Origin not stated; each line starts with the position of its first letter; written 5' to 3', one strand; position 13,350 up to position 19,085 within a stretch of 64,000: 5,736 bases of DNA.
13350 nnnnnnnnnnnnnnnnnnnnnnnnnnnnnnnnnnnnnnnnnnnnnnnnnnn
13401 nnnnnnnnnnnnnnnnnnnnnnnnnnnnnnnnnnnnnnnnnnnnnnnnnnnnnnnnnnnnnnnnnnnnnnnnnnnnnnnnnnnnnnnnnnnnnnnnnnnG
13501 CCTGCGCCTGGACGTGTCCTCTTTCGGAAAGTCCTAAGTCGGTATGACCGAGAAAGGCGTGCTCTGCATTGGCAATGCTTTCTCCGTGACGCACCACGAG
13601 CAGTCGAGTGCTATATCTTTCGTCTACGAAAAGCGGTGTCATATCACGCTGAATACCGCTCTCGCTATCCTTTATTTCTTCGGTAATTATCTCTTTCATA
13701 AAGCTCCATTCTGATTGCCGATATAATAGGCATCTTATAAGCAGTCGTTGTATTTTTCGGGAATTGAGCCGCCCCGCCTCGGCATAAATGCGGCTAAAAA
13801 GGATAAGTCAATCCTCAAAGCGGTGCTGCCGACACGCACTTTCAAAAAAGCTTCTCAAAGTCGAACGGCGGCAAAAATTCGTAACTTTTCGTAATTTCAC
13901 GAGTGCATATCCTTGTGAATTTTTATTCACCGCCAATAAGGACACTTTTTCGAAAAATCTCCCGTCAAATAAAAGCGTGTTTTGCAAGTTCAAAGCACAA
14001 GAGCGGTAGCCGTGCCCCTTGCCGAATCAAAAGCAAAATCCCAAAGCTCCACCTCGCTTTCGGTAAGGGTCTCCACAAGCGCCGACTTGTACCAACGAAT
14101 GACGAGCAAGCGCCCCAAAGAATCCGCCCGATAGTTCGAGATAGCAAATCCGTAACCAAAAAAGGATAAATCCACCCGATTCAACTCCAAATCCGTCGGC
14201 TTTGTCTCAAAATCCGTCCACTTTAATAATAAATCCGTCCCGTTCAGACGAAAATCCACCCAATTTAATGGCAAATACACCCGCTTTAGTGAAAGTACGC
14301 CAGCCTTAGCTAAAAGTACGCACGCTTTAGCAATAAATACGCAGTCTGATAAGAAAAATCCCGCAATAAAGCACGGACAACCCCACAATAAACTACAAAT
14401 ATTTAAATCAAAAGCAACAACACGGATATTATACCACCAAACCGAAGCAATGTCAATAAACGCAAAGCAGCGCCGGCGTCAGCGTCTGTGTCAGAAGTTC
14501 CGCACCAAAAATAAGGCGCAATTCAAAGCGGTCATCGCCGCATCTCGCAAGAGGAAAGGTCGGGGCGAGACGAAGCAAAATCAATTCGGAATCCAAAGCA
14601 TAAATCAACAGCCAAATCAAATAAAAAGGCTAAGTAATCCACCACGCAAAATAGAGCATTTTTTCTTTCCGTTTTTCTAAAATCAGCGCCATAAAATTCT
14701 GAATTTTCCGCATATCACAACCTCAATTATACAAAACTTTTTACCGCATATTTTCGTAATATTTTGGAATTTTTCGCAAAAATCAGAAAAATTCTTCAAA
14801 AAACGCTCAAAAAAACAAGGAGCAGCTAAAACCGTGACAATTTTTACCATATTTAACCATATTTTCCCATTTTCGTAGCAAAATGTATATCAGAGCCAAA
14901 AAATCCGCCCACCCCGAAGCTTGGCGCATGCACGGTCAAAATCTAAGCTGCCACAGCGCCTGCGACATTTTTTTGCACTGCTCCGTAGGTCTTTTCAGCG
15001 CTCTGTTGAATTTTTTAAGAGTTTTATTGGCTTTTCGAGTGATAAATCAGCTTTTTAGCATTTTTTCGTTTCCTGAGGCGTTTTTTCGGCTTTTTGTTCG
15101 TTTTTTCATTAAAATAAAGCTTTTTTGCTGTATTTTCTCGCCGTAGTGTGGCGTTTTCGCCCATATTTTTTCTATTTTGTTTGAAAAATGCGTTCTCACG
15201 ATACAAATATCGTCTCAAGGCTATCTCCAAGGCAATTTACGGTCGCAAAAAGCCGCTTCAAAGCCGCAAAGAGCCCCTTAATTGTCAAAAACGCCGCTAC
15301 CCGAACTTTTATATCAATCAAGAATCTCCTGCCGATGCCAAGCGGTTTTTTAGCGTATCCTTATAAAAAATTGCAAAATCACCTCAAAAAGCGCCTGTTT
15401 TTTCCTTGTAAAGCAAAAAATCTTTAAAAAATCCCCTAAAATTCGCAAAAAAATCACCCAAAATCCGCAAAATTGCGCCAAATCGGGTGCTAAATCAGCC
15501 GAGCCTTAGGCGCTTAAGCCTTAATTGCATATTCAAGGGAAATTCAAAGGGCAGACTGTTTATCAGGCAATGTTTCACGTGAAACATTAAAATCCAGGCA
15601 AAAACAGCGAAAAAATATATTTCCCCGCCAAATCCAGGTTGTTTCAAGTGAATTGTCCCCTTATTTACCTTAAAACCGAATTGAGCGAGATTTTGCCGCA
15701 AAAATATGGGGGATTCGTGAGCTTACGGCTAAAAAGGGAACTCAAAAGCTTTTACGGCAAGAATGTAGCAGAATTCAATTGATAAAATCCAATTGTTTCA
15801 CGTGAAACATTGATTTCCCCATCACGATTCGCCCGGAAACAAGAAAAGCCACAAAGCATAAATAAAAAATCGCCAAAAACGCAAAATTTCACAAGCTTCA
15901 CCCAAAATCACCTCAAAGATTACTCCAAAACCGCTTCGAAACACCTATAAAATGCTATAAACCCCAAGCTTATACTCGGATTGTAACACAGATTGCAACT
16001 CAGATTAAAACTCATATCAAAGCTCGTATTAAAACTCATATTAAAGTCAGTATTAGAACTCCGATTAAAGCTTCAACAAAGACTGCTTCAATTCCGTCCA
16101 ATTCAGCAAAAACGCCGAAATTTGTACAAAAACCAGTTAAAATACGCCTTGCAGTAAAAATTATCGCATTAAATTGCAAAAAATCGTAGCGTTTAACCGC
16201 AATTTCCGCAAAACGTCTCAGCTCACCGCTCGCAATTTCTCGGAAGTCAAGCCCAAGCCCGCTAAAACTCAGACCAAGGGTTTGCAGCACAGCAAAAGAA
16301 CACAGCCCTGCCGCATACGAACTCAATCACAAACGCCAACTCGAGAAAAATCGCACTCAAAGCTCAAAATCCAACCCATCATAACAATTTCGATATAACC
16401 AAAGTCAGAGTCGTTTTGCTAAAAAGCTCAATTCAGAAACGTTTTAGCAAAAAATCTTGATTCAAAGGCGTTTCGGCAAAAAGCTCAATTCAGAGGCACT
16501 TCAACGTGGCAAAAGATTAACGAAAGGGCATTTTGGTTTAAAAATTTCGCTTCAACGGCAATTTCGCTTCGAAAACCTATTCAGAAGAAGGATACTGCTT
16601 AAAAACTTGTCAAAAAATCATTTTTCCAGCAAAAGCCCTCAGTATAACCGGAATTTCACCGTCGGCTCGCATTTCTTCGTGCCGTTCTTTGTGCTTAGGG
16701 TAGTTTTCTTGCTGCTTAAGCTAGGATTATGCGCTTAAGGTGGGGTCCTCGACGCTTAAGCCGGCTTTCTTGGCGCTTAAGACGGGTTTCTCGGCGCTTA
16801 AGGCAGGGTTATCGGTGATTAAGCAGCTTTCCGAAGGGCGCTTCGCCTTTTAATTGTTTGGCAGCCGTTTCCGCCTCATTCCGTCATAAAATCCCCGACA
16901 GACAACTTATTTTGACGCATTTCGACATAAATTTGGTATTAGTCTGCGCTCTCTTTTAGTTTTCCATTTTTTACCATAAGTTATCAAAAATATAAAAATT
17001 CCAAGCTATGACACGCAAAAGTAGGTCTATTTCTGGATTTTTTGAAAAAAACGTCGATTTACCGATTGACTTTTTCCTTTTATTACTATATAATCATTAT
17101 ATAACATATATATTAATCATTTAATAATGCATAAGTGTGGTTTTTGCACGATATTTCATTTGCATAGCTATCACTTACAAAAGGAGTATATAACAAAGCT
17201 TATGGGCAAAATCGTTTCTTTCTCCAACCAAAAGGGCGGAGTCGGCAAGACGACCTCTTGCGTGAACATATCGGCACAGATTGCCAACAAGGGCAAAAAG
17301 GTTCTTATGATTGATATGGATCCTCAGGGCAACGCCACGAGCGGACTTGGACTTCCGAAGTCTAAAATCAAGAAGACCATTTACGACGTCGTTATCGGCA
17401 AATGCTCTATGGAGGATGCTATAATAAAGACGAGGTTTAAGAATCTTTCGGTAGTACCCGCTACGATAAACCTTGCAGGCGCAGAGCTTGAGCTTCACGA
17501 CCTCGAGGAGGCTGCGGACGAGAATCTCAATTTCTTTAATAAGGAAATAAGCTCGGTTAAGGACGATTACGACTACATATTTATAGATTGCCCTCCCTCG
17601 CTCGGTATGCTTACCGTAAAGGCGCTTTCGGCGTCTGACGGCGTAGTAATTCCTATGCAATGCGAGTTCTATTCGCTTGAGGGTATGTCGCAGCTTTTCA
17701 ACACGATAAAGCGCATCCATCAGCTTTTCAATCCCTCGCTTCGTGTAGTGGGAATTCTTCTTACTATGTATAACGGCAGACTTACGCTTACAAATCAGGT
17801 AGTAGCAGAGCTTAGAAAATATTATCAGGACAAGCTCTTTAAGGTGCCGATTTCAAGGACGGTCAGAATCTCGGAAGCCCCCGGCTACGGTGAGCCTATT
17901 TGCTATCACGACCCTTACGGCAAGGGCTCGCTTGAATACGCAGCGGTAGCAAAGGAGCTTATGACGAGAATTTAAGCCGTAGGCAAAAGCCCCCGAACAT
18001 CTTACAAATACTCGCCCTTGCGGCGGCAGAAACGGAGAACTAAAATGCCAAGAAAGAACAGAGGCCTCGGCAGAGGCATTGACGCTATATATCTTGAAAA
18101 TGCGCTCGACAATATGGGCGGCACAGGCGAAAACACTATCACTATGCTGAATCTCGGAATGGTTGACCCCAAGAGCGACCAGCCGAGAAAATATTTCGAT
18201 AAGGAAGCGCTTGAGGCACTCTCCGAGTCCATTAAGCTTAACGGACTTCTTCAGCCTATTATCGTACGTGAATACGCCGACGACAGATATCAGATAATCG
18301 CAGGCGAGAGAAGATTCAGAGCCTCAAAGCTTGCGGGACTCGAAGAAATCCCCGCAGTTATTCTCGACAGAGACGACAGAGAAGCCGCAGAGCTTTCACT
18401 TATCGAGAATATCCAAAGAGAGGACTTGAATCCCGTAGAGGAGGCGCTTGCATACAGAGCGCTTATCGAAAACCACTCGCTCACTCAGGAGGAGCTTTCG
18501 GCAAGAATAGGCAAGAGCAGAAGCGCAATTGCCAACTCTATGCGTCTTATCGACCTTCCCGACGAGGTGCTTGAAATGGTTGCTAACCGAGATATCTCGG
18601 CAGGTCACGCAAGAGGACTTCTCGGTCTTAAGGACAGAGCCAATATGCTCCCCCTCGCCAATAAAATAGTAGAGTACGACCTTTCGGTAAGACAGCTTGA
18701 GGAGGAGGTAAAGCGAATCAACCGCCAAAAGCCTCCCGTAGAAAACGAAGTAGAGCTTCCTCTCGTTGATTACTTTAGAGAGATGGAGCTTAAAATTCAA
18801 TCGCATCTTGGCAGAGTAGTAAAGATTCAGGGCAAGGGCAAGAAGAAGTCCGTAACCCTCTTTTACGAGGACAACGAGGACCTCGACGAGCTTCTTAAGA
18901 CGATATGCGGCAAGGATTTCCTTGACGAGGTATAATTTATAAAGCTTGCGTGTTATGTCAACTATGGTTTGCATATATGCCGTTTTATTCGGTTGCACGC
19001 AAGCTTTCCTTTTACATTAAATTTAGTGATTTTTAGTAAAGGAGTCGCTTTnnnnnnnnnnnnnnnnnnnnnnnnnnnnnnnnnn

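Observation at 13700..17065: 3.4-kb gene-free mosaic of phased tandem repeats carrying the parS sites, immediately upstream of parAB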

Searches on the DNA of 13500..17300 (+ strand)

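Call 28: search_rna_families(source=window, start=13500, end=17300, threshold=evalue, max_evalue=1)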
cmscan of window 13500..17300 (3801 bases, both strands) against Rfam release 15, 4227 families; matches with E-value up to 1: 0.
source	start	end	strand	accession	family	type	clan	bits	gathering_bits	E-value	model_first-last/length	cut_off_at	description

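Call 64: search_dna_similar(query=window:13700-17200:+, collection=plasmids, mode=distant, max_rows=10)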
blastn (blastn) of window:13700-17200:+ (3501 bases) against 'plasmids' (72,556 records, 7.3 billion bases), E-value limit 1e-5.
No match.

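Call 65: search_dna_similar(query=window:13700-17200:+, collection=phages, mode=distant, max_rows=10)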
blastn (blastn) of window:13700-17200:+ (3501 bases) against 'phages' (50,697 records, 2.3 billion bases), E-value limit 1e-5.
No match.

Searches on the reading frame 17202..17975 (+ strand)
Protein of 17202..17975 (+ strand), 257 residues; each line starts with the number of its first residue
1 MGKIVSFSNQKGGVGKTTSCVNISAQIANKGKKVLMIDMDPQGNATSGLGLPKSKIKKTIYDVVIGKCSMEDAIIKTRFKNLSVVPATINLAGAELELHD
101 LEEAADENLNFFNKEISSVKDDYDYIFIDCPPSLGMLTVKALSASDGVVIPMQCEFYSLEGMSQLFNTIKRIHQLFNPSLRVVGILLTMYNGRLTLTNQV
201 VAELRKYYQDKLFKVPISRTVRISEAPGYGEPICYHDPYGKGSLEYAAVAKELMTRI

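Call 10: search_protein_families(library=pfam, proteins=[window:17202-17975:+])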
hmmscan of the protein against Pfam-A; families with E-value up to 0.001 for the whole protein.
window:17202-17975:+ (257 aa): 8 families
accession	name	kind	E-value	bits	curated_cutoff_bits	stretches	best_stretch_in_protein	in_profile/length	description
PF13614.12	AAA_31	-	1e-67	227.9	27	1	3-181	2-176/177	AAA domain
PF01656.29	CbiA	-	5.1e-26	91.5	25.4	1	6-233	2-125/125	CobQ/CobB/MinD/ParA nucleotide binding domain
PF09140.17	MipZ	-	1.2e-12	48.2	20.7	2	4-42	2-40/262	ATPase MipZ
PF00142.24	Fer4_NifH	-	3.3e-11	43.6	25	1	11-251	8-242/271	4Fe-4S iron sulfur cluster binding proteins, NifH/frxC family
PF02374.21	ArsA_ATPase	-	9.9e-09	35.3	24.3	1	10-144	8-144/305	Anion-transporting ATPase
PF10609.15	ParA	-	1.9e-08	34.5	27.1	1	4-150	5-141/246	NUBPL iron-transfer P-loop NTPase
PF06564.18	CBP_BcsQ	-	4.2e-06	26.9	21.3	1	4-150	3-143/234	Cellulose biosynthesis protein BcsQ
PF07015.17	VirC1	-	1.3e-05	25.1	24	1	3-40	2-39/231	VirC1 protein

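Call 11: find_related_loci(query=window:17202-17975:+, collection=genome_contigs, flank=10000)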
Query window:17202-17975:+ (257 aa) in genome_contigs; peptide patterns used: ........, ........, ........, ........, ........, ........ (x = any residue, [..] = any of these).
599 stretches matched a pattern (row limit reached: there are more); 520 encode a relative of the query (tblastn E <= 1e-3); the best 80 are kept; 80 distinct loci.
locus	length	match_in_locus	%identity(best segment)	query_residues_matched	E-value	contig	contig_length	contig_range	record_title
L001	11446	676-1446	90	1-257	4e-160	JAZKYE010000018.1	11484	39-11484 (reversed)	MAG: Eubacteriales bacterium isolate T1900045105_TC20190099.MAGScoT_cleanbin_000006 SGB_4778_k141_2850561, whole genome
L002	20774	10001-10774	90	1-257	2e-158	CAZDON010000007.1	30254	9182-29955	MAG TPA_asm: uncultured Ruminococcus sp. isolate SRP315200_co1_814 genome assembly, contig: NODE_2227_length_30254_cov_9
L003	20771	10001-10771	89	1-257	1e-158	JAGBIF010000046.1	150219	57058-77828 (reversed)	MAG: Clostridia bacterium isolate RGIG9142 Water_deer_Rectum.Co__c1515293, whole genome shotgun sequence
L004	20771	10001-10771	89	1-257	2e-158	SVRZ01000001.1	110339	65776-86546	MAG: Oscillospiraceae bacterium isolate SIG656 NODE_4246_length_110339_cov_4.189063, whole genome shotgun sequence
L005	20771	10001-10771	89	1-257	5e-158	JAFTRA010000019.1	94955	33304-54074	MAG: Clostridia bacterium isolate RGIG4071 Roe_deer_Cecum.Co__c641734, whole genome shotgun sequence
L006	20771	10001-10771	88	1-257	2e-156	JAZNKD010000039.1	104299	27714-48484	MAG: Eubacteriales bacterium isolate T1900044677_TS20190143.MAGScoT_cleanbin_000011 SGB_1646_k141_2220046, whole genome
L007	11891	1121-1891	87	1-257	3e-156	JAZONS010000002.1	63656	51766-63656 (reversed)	MAG: Eubacteriales bacterium isolate T1900045636_YK20190330.MAGScoT_cleanbin_000013 SGB_8098_k141_955711, whole genome s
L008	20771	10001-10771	87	1-257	2e-155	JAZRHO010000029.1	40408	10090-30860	MAG: Eubacteriales bacterium isolate T1900045480_YK20190174.MAGScoT_cleanbin_000017 SGB_7315_k141_1864052, whole genome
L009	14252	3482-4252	85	1-257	3e-152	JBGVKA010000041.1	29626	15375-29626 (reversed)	MAG: Eubacteriales bacterium isolate fecal_MAG_1 fecal_MAG_1_contig_0041, whole genome shotgun sequence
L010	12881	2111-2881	84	1-257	4e-151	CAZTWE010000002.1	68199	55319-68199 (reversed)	MAG TPA_asm: uncultured Ruminococcus sp. isolate SRP315200_co1_337 genome assembly, contig: NODE_283_length_68199_cov_33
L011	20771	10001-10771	84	1-257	2e-151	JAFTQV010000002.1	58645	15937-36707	MAG: Clostridia bacterium isolate RGIG4066 Roe_deer_Cecum.Co__c40789, whole genome shotgun sequence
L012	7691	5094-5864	84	1-257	5e-151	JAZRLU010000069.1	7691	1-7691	MAG: Eubacteriales bacterium isolate T1900045429_YK20190120.MAGScoT_cleanbin_000039 SGB_7089_k141_1761971, whole genome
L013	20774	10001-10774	85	1-257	1e-150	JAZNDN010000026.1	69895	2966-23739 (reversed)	MAG: Eubacteriales bacterium isolate T1900044726_TS20190192.MAGScoT_cleanbin_000069 SGB_1956_k141_3650798, whole genome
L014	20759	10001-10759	86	1-257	4e-149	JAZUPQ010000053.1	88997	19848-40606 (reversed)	MAG: Eubacteriales bacterium isolate T1900044864_TS20190330.MAGScoT_cleanbin_000034 SGB_3122_k141_1218267, whole genome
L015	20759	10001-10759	84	1-257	2e-148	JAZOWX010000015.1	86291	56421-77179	MAG: Eubacteriales bacterium isolate T1900045517_YK20190211.MAGScoT_cleanbin_000005 SGB_7628_k141_2584588, whole genome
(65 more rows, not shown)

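Call 16: find_encoding_contigs(protein=window:17202-17975:+, flank=10000, max_places=10)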
Protein window:17202-17975:+ (257 aa): no gene with exactly this product is on record in the collection.

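Call 92: find_homologous_proteins(query=window:17202-17975:+, max_evalue=1e-100)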
Query window:17202-17975:+ (257 aa): 771 proteins with E <= 1e-100 among 8000 candidates; the best 120 are listed.
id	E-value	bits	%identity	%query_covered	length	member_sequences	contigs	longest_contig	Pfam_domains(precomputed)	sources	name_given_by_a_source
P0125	1.3e-165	566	100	100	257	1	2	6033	PF00142.25,PF10609.16,PF01656.30,PF13614.13,PF07015.18,PF09140.18,PF06564.19,PF02374.22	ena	-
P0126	1.3e-164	563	99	100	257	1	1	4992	PF00142.25,PF10609.16,PF01656.30,PF13614.13,PF07015.18,PF09140.18,PF06564.19,PF02374.22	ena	-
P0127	1.8e-164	563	99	100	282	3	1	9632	PF00142.25,PF10609.16,PF01656.30,PF13614.13,PF07015.18,PF09140.18,PF06564.19,PF02374.22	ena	-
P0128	4.7e-164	561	98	100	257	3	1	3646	PF00142.25,PF10609.16,PF01656.30,PF13614.13,PF07015.18,PF09140.18,PF06564.19,PF02374.22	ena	-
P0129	3.1e-162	555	97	100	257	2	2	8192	PF00142.25,PF10609.16,PF01656.30,PF13614.13,PF07015.18,PF09140.18,PF06564.19,PF02374.22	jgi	-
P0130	4.7e-152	522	89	100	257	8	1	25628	PF00142.25,PF10609.16,PF01656.30,PF13614.13,PF07015.18,PF09140.18,PF06564.19,PF02374.22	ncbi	-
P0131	1.8e-151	520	89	100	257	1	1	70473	PF00142.25,PF10609.16,PF01656.30,PF13614.13,PF07015.18,PF09140.18,PF06564.19,PF02374.22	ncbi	-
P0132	1.0e-149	514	88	100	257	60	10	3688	PF00142.25,PF10609.16,PF01656.30,PF13614.13,PF07015.18,PF09140.18,PF06564.19,PF02374.22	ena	-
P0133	2.3e-146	503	88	100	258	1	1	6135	PF00142.25,PF10609.16,PF01656.30,PF13614.13,PF09140.18,PF06564.19,PF02374.22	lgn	-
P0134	3.9e-146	503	88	100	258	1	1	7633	PF00142.25,PF10609.16,PF01656.30,PF13614.13,PF09140.18,PF02374.22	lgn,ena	-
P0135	5.4e-146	502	87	100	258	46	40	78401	PF00142.25,PF10609.16,PF01656.30,PF13614.13,PF09140.18,PF02374.22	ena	-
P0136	3.5e-145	500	86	100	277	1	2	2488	PF00142.25,PF10609.16,PF01656.30,PF13614.13,PF07015.18,PF09140.18,PF06564.19,PF02374.22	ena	-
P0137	6.2e-145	499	86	100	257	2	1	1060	PF00142.25,PF10609.16,PF01656.30,PF13614.13,PF07015.18,PF09140.18,PF06564.19,PF02374.22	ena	-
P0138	9.8e-145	498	86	100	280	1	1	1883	PF00142.25,PF10609.16,PF01656.30,PF13614.13,PF09140.18,PF06564.19,PF02374.22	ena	-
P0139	4.1e-144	496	87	100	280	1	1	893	PF00142.25,PF10609.16,PF01656.30,PF13614.13,PF09140.18,PF02374.22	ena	-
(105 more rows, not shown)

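Call 93: find_encoding_contigs(protein=P0125, flank=10000, max_places=4)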
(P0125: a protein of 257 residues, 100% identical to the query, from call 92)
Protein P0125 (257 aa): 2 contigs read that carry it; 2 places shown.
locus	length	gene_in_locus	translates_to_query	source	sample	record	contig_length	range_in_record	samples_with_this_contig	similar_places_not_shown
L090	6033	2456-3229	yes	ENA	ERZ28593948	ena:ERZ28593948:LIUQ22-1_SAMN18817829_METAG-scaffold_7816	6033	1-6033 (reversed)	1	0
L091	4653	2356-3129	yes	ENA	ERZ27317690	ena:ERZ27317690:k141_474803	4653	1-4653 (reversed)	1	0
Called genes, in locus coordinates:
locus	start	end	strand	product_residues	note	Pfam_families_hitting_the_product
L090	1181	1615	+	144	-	-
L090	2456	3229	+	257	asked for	PF00142:Fer4_NifH, PF01656:CbiA, PF02374:ArsA_ATPase, PF06564:CBP_BcsQ (weak), PF07015:VirC1 (faint), PF09140:MipZ (weak), PF10609:ParA (weak), PF13614:AAA_31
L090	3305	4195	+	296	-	PF02195:ParB_N, PF17762:HTH_ParB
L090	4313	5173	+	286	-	-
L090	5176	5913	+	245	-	-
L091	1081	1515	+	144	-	-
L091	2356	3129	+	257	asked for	PF00142:Fer4_NifH, PF01656:CbiA, PF02374:ArsA_ATPase, PF06564:CBP_BcsQ (weak), PF07015:VirC1 (faint), PF09140:MipZ (weak), PF10609:ParA (weak), PF13614:AAA_31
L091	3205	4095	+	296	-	PF02195:ParB_N, PF17762:HTH_ParB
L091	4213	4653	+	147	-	?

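Call 94: find_encoding_contigs(protein=P0127, flank=10000, max_places=4)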
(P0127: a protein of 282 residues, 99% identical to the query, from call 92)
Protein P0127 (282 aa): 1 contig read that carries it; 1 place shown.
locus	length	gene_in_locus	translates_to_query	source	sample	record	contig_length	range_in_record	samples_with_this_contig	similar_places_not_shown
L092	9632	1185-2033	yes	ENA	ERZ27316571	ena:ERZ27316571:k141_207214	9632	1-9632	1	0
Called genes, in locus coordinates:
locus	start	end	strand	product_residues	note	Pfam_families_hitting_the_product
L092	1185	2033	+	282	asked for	PF06564:CBP_BcsQ (weak), PF07015:VirC1 (faint), PF10609:ParA (weak), PF13614:AAA_31, PF00142:Fer4_NifH, PF01656:CbiA, PF02374:ArsA_ATPase, PF09140:MipZ (weak)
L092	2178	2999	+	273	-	PF02195:ParB_N, PF17762:HTH_ParB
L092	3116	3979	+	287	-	-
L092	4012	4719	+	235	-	-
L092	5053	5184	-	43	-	-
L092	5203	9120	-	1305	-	PF03629:SASA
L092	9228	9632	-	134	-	?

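Call 95: find_encoding_contigs(protein=P0126, flank=10000, max_places=4)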
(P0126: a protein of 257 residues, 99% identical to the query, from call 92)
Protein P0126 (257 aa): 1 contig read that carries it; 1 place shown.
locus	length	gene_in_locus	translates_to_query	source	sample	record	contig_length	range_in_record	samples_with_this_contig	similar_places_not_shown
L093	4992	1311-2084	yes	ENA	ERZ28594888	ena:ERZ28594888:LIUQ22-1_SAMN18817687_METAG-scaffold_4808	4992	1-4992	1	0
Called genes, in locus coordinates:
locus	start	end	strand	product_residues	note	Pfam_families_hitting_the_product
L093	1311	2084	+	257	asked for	PF00142:Fer4_NifH, PF01656:CbiA, PF02374:ArsA_ATPase, PF06564:CBP_BcsQ (weak), PF07015:VirC1 (faint), PF09140:MipZ (weak), PF10609:ParA (weak), PF13614:AAA_31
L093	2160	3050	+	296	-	PF02195:ParB_N, PF17762:HTH_ParB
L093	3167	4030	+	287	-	-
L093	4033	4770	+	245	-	-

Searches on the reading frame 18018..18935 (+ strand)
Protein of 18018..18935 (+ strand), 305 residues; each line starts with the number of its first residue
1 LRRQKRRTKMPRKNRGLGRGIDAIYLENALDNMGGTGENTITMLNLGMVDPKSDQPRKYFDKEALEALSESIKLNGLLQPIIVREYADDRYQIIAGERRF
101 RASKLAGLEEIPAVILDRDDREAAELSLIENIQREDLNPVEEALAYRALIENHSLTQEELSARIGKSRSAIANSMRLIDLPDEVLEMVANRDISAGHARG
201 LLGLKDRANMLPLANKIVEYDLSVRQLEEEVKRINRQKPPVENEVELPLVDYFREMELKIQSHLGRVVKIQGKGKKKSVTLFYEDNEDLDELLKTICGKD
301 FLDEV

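Call 10: search_protein_families(library=pfam, proteins=[window:18018-18935:+])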
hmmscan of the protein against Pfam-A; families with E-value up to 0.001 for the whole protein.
window:18018-18935:+ (305 aa): 3 families
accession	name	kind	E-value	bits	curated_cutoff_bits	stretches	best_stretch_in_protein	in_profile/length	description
PF17762.8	HTH_ParB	-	2.3e-36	124.5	22.6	1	135-235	1-101/102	ParB HTH domain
PF02195.25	ParB_N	-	3.2e-33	114.1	26.3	1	41-133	3-95/95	ParB N-terminal domain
PF01381.28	HTH_3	-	0.00069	20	23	0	147-172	2-27/55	Helix-turn-helix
